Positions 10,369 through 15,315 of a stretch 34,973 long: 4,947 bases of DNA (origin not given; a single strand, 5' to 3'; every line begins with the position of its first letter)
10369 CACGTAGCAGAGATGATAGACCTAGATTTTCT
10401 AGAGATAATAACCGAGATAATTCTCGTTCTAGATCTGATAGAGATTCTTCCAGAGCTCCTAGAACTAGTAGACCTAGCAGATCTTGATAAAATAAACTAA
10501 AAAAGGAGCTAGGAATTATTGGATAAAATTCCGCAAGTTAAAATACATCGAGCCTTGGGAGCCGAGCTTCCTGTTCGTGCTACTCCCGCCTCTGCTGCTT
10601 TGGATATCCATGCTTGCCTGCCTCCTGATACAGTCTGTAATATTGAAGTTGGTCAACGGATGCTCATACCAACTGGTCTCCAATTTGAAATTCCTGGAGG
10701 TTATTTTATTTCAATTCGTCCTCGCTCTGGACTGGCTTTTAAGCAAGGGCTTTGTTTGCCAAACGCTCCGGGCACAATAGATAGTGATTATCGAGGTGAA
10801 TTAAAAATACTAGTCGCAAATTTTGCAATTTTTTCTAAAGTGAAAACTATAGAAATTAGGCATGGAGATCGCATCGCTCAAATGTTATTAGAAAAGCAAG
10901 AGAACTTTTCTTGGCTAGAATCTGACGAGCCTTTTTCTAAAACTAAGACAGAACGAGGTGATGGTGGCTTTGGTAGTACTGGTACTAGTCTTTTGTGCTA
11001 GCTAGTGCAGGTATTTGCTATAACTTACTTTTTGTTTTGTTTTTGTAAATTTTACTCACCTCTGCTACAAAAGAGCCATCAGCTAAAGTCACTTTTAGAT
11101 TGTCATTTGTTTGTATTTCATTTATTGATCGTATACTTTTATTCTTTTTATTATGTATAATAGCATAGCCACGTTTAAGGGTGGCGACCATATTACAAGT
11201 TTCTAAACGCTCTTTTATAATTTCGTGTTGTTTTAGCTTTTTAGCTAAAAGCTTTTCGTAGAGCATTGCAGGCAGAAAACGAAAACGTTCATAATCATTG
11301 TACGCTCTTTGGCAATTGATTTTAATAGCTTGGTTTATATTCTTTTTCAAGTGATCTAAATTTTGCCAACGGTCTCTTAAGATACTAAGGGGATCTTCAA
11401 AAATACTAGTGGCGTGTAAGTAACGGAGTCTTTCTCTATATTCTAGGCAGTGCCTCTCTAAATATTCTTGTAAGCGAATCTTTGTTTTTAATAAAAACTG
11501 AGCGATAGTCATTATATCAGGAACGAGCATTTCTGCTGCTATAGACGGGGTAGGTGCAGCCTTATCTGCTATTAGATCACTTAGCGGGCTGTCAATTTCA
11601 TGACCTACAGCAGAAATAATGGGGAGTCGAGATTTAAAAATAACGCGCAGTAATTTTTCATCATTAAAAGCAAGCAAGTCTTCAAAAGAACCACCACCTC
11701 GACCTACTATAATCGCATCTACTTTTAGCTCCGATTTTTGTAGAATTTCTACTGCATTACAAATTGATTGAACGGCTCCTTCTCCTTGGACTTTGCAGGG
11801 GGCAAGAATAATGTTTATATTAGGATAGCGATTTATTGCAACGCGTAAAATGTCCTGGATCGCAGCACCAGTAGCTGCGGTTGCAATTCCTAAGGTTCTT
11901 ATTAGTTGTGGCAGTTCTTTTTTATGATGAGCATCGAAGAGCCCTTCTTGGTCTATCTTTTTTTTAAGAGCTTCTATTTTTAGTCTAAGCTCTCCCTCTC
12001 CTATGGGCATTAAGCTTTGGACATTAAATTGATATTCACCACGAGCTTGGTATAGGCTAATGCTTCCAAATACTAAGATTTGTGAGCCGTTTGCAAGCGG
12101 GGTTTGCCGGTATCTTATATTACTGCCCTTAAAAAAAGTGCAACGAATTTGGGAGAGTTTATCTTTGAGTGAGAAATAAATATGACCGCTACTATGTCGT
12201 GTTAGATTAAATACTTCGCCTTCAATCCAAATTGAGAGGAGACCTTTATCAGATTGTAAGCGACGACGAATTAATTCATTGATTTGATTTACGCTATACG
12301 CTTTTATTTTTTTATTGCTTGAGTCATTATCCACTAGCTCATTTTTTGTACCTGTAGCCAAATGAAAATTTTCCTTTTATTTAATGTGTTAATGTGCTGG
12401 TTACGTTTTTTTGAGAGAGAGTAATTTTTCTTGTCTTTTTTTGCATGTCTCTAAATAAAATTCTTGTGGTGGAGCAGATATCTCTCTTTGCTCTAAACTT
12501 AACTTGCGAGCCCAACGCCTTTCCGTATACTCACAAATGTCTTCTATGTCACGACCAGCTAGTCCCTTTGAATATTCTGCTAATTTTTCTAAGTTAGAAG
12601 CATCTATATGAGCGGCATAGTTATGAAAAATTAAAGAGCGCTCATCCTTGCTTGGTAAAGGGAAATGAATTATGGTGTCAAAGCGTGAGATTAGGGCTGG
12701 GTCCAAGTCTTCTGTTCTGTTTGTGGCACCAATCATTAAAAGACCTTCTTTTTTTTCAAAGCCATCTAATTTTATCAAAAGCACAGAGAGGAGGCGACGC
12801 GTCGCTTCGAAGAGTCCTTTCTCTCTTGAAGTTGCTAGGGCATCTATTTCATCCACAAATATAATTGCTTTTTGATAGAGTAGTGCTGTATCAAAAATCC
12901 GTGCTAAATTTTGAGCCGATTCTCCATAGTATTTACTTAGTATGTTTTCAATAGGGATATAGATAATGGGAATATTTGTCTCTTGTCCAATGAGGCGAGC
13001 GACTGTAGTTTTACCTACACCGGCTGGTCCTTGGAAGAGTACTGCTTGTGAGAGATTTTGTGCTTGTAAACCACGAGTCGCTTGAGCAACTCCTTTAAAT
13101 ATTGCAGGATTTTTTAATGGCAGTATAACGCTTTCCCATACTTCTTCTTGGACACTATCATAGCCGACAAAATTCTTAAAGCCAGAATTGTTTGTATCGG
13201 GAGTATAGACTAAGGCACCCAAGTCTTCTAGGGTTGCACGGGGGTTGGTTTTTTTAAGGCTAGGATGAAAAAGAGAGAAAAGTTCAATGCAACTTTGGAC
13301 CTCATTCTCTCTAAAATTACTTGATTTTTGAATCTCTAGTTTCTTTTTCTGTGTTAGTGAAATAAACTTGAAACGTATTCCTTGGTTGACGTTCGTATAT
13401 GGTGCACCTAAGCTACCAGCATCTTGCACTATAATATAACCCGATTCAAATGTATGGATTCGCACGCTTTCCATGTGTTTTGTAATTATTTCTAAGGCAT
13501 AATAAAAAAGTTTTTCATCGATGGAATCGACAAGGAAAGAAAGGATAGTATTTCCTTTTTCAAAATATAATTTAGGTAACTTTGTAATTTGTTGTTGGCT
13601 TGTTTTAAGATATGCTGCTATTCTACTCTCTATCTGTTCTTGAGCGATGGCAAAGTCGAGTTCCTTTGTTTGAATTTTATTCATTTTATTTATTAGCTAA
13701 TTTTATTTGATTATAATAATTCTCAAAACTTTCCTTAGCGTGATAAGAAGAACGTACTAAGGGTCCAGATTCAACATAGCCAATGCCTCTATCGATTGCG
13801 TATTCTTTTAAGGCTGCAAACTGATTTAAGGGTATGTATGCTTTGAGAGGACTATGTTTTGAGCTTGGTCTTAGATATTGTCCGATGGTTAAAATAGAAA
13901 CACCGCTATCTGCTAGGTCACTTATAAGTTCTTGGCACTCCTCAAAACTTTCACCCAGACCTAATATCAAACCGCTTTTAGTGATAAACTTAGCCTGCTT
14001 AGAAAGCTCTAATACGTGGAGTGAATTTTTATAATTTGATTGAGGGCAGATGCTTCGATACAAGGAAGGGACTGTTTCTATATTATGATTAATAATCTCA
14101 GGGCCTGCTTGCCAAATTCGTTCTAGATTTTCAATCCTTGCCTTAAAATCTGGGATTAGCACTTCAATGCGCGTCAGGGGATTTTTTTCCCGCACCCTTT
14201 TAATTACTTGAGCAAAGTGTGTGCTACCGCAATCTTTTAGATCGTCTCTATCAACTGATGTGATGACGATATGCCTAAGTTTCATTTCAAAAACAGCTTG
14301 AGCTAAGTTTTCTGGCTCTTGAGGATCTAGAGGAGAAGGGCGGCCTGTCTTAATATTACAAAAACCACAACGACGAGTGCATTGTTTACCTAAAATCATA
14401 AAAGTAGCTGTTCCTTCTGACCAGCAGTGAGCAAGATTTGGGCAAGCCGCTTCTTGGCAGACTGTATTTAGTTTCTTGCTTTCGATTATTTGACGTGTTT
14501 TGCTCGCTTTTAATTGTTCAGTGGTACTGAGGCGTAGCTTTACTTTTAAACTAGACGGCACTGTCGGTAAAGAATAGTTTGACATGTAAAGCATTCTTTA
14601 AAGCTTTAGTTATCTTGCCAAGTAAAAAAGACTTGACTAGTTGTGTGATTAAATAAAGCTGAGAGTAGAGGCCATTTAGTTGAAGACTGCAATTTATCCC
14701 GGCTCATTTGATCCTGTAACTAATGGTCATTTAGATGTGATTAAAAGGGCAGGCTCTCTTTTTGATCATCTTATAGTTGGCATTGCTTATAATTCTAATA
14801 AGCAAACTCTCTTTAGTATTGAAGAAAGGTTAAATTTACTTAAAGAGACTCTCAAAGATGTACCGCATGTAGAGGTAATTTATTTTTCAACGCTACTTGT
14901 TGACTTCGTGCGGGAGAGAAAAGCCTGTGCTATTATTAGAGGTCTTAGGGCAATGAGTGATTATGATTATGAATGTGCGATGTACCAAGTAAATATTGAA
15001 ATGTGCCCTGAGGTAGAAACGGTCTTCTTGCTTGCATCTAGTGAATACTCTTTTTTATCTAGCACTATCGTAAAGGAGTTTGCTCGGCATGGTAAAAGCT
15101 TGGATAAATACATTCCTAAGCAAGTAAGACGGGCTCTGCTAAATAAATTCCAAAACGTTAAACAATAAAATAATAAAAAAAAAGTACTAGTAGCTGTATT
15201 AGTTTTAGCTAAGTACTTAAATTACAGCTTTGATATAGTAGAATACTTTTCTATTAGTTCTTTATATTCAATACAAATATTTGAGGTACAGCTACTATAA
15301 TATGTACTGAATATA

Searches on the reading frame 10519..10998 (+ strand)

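Call 26: search_protein_families(library=pfam, proteins=[window:10519-10998:+], max_evalue=0.0001)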
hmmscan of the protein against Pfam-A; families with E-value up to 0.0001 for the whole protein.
window:10519-10998:+ (160 aa): 2 families
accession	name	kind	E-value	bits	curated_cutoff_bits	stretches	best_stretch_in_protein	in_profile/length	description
PF00692.24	dUTPase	-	1.2e-23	83.7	22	1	15-155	3-129/129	dUTPase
PF22769.1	DCD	-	2.8e-06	27.9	27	1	37-126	68-152/153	dCTP deaminase-like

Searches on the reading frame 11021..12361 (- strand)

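Call 26: search_protein_families(library=pfam, proteins=[window:11021-12361:-], max_evalue=0.0001)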
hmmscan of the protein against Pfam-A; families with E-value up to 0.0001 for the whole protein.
window:11021-12361:- (447 aa): 3 families
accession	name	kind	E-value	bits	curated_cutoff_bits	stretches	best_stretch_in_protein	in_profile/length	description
PF02601.20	Exonuc_VII_L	-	1.6e-79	268.1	35.9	1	141-433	1-314/315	Exonuclease VII, large subunit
PF13742.12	tRNA_anti_2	-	1e-26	93.5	27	1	22-117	1-94/95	OB-fold nucleic acid binding domain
PF01336.31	tRNA_anti-codon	-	1.2e-12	48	27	1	44-120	1-75/75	OB-fold nucleic acid binding domain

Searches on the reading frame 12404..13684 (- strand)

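Call 26: search_protein_families(library=pfam, proteins=[window:12404-13684:-], max_evalue=0.0001)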
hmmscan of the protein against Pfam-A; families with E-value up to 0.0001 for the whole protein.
window:12404-13684:- (427 aa): 3 families
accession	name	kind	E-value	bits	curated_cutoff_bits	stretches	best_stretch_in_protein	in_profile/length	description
PF00004.35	AAA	-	4.9e-34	118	21.2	1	215-343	1-131/131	ATPase family associated with various cellular activities (AAA)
PF05496.18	RuvB_N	-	2.9e-08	34.1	27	1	210-339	31-157/159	Holliday junction DNA helicase RuvB P-loop domain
PF13173.12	AAA_14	-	6.6e-06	26.6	27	1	213-283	3-74/129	AAA domain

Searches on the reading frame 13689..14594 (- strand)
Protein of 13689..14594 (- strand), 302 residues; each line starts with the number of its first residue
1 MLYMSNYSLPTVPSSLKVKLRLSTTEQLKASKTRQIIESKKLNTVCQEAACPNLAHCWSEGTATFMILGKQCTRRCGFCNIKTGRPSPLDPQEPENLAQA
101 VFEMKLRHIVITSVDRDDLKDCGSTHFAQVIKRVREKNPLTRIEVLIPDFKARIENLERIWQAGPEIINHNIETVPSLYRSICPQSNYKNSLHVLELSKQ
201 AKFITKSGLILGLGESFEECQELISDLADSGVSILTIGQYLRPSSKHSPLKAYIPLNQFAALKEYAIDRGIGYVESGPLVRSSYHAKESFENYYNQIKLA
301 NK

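Call 27: search_protein_families(library=pfam, proteins=[window:13689-14594:-], max_evalue=0.0001)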
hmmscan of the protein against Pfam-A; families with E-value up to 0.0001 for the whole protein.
window:13689-14594:- (302 aa): 1 family
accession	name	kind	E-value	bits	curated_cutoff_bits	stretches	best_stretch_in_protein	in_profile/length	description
PF04055.27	Radical_SAM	-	1.6e-21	77.6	29.5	1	67-226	2-165/166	Radical SAM superfamily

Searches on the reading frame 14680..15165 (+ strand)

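Call 27: search_protein_families(library=pfam, proteins=[window:14680-15165:+], max_evalue=0.0001)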
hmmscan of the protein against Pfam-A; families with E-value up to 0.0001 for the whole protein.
window:14680-15165:+ (162 aa): 1 family
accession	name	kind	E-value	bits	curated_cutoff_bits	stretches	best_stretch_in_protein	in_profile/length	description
PF01467.32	CTP_transf_like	-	1.3e-24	87.4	21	1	5-133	1-132/133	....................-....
